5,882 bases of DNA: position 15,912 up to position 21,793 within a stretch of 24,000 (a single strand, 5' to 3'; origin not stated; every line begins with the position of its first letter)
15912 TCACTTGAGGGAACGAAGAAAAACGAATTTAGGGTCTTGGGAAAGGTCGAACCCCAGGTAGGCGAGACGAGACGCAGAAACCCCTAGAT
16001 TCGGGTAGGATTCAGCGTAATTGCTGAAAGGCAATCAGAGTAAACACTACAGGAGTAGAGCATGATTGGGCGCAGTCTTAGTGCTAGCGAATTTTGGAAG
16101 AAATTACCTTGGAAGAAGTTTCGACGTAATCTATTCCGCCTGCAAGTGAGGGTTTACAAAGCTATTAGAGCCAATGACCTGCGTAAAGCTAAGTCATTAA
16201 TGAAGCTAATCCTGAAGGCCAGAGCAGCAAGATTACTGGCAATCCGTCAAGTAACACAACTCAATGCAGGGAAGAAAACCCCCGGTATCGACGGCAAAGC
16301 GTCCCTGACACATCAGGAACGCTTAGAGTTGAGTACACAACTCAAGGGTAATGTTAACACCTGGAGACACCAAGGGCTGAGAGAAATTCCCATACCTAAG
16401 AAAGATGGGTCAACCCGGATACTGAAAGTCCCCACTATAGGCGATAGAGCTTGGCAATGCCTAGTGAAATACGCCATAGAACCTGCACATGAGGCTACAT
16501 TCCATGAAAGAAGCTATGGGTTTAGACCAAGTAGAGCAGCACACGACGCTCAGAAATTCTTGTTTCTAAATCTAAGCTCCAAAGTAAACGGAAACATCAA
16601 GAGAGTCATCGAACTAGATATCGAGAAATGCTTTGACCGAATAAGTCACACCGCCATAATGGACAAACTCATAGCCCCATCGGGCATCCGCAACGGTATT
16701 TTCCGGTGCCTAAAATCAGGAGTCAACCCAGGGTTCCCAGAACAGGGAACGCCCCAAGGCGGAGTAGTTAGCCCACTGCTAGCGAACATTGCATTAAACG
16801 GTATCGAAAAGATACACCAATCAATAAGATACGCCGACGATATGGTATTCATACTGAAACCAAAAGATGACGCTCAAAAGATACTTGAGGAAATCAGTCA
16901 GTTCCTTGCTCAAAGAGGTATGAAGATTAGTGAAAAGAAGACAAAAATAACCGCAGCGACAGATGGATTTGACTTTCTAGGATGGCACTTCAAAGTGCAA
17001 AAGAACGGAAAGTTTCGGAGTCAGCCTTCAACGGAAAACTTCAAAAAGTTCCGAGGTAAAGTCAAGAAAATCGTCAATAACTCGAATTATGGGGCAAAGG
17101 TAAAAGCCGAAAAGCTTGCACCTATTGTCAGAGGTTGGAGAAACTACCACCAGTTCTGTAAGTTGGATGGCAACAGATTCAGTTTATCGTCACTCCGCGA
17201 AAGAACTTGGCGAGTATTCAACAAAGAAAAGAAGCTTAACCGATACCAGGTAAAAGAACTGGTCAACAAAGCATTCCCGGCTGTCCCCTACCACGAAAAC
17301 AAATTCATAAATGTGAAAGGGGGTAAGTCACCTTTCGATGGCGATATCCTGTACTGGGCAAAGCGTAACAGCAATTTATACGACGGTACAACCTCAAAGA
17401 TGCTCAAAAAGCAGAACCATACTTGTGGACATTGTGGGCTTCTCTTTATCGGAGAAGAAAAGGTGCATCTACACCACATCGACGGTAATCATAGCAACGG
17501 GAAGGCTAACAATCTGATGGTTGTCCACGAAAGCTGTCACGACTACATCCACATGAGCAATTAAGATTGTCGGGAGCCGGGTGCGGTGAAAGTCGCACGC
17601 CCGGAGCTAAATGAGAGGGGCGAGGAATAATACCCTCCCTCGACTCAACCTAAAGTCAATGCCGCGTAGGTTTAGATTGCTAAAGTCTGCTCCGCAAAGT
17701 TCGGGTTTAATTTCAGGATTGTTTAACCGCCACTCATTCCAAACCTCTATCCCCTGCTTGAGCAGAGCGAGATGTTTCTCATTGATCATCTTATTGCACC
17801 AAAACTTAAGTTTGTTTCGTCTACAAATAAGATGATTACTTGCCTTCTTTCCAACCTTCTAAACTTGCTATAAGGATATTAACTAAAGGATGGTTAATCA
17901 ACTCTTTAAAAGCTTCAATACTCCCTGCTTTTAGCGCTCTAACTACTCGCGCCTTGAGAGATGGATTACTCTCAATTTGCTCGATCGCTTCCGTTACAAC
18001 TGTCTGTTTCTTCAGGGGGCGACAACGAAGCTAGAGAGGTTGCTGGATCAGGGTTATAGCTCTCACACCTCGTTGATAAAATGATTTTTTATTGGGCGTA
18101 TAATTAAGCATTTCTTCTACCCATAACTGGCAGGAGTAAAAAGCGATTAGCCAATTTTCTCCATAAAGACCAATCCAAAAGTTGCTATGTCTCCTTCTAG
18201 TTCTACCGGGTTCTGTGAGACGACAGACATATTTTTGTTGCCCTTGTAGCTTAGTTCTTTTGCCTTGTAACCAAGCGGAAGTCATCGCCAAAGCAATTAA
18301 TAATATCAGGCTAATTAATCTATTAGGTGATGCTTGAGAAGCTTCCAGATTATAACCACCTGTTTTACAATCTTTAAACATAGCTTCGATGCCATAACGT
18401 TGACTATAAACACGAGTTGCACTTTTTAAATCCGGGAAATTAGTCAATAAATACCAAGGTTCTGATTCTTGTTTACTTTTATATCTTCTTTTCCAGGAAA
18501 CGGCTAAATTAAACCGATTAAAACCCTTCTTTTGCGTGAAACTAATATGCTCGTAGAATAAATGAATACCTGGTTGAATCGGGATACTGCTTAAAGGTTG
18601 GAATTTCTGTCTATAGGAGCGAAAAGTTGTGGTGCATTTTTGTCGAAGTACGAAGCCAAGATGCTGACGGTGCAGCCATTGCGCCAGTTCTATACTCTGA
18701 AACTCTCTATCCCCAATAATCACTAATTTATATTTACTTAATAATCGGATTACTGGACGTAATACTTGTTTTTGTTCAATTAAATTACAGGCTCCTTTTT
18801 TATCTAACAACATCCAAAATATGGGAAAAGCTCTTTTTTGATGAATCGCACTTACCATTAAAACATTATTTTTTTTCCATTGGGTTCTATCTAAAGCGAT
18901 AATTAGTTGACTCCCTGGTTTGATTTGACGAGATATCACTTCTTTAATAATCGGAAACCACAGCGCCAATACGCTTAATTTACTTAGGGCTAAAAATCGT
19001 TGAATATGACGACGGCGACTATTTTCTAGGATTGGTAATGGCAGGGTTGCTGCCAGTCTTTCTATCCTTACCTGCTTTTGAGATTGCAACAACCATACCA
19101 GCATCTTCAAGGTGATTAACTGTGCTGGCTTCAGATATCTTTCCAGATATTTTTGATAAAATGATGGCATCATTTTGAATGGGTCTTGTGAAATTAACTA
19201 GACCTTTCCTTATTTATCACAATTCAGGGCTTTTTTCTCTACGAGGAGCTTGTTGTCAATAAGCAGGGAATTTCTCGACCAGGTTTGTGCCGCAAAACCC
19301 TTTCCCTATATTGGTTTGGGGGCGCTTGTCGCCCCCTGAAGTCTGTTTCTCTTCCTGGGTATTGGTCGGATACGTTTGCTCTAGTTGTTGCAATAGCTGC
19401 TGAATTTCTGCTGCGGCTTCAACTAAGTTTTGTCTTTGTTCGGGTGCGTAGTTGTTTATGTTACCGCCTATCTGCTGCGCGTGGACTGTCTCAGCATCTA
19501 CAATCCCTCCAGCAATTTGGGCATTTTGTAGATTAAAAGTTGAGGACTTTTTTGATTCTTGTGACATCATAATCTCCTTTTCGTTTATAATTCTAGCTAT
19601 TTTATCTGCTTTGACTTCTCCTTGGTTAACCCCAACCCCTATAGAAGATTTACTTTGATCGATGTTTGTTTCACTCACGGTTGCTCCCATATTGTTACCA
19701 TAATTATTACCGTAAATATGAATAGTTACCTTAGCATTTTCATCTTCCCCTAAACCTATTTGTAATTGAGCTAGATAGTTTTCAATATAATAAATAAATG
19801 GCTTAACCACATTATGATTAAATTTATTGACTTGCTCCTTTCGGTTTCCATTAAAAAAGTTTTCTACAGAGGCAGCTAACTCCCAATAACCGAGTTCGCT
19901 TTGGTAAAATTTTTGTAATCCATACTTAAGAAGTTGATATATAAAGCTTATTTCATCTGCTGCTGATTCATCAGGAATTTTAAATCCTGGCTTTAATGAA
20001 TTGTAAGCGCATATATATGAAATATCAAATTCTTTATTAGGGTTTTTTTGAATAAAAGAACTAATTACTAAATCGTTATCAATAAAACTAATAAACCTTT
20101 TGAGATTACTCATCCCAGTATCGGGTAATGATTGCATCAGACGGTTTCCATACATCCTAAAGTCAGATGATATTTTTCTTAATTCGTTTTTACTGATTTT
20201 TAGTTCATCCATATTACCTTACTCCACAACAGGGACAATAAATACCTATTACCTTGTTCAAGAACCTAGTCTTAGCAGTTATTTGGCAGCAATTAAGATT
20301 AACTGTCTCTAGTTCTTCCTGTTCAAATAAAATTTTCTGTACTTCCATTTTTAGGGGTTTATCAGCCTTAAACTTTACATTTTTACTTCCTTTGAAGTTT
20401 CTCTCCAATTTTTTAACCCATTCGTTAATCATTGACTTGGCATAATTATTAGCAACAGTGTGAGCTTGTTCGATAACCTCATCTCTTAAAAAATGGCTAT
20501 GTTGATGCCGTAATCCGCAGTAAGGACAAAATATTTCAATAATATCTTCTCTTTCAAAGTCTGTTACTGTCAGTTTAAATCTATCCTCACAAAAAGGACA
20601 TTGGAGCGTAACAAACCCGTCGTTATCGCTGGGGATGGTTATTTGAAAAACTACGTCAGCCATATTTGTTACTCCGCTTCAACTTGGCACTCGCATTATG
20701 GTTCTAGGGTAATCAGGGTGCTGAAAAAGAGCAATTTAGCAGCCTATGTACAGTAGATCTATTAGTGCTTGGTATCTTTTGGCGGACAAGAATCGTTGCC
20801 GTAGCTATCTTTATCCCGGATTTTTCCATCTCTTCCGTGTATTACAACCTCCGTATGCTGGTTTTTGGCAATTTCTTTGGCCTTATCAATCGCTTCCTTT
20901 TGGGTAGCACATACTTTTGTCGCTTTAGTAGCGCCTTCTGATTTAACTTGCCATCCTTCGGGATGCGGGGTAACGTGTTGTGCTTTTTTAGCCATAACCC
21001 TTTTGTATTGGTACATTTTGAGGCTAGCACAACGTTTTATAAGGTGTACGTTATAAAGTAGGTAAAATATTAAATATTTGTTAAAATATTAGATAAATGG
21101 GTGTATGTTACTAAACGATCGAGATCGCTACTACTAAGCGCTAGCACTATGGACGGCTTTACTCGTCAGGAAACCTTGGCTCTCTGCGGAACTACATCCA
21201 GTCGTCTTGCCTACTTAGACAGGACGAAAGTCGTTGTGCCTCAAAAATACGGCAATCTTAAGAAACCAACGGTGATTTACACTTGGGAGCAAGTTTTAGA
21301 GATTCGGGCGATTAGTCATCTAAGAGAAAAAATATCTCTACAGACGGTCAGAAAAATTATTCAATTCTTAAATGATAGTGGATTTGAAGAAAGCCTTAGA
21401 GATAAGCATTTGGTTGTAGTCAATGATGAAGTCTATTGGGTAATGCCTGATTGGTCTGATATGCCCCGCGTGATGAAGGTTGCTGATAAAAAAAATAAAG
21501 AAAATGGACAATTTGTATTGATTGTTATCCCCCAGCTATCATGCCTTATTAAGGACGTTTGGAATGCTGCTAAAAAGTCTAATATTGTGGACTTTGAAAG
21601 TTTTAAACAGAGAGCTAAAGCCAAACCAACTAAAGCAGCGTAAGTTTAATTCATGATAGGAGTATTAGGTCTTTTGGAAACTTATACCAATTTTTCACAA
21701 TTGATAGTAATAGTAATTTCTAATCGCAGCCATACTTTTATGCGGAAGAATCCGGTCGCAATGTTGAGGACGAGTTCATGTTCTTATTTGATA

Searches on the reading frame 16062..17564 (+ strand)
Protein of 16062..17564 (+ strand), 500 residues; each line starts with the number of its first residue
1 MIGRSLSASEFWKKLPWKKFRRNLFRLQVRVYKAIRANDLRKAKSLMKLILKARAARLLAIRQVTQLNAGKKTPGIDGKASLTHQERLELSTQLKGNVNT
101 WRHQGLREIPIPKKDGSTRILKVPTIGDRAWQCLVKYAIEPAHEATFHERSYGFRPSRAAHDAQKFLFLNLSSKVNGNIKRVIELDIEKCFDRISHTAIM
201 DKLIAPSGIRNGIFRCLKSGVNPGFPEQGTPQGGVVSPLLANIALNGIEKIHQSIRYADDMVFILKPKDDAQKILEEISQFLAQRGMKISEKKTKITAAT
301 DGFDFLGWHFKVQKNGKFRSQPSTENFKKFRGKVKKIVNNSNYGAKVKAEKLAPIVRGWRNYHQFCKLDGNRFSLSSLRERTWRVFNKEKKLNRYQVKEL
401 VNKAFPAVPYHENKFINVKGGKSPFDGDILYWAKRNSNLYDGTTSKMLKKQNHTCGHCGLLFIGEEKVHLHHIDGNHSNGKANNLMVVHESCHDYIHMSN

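Call 7: search_protein_families(library=pfam, proteins=[window:16062-17564:+], max_evalue=0.01)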
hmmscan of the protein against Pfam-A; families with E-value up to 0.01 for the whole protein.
window:16062-17564:+ (500 aa): 4 families
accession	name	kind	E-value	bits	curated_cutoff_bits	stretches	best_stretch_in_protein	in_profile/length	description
PF00078.32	RVT_1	-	2.7e-37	128.9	29.6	1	111-310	1-205/205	Reverse transcriptase (RNA-dependent DNA polymerase)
PF13655.11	RVT_N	-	1.8e-28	99.1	28.1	1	12-94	1-83/83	N-terminal domain of reverse transcriptase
PF08388.16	GIIM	-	2.7e-07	30.9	23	1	328-391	2-68/80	Group II intron, maturase-specific domain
PF00680.25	RdRP_1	-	7e-06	25.5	23.9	1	248-319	328-398/450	Viral RNA-dependent RNA polymerase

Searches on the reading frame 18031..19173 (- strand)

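Call 7: search_protein_families(library=pfam, proteins=[window:18031-19173:-], max_evalue=0.01)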
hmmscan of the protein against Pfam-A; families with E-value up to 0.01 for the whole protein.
window:18031-19173:- (380 aa): 2 families
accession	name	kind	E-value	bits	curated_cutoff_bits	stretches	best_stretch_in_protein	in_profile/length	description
PF01609.27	DDE_Tnp_1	-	4.7e-09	36.7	23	1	137-297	68-198/200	Transposase DDE domain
PF13701.12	DDE_Tnp_1_4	-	0.0031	16.3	34.7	1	136-303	200-374/435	Transposase DDE domain group 1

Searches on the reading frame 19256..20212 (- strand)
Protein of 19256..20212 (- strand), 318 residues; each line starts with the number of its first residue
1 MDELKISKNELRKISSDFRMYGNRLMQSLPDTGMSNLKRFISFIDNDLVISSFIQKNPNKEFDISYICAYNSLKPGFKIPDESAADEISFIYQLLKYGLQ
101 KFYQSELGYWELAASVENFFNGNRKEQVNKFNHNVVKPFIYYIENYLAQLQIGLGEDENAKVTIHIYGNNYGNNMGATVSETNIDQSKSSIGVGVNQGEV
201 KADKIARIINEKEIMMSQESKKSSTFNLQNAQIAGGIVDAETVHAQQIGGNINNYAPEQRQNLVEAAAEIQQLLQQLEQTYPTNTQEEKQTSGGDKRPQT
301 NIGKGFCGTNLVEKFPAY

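Call 7: search_protein_families(library=pfam, proteins=[window:19256-20212:-], max_evalue=0.01)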
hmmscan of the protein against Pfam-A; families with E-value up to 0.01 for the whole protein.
window:19256-20212:- (318 aa): 1 family
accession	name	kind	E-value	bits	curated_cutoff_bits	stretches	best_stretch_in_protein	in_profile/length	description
PF07246.16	Phlebovirus_NSM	-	0.00047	20.1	27.2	1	139-225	81-166/264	Phlebovirus nonstructural protein NS-M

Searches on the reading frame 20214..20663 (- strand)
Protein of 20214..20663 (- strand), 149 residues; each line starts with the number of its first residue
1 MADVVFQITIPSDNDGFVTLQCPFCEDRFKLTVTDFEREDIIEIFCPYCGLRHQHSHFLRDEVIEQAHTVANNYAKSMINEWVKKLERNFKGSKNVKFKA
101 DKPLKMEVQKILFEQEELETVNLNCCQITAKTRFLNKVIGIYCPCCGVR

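Call 7: search_protein_families(library=pfam, proteins=[window:20214-20663:-], max_evalue=0.01)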
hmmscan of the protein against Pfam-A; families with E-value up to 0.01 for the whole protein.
window:20214-20663:- (149 aa): 3 families
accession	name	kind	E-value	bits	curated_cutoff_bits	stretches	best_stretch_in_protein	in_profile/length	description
PF25206.1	DUF7836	-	8.6e-05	22.7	26.7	1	15-60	3-47/59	Domain of unknown function (DUF7836)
PF24441.1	DUF7560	-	0.0072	16.5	27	1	18-58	4-42/44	Family of unknown function (DUF7560)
PF19437.4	VCIP135_N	-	0.0095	16.1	27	1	22-98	13-85/169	VCIP135 N-terminal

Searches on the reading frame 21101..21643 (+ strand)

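Call 7: search_protein_families(library=pfam, proteins=[window:21101-21643:+], max_evalue=0.01)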
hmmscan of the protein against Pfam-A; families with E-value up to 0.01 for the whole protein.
window:21101-21643:+ (180 aa): 3 families
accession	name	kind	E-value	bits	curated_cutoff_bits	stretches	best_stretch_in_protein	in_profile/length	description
PF13411.12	MerR_1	-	0.0012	19.3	21.6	1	27-88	8-67/69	MerR HTH family regulatory protein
PF20641.3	TAF1C_beta-prop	-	0.0033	17.8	27.1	1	56-133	23-101/138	TAF1C, beta-propeller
PF08876.17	DUF1836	-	0.0059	17.1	27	0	55-98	56-95/105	Domain of unknown function (DUF1836)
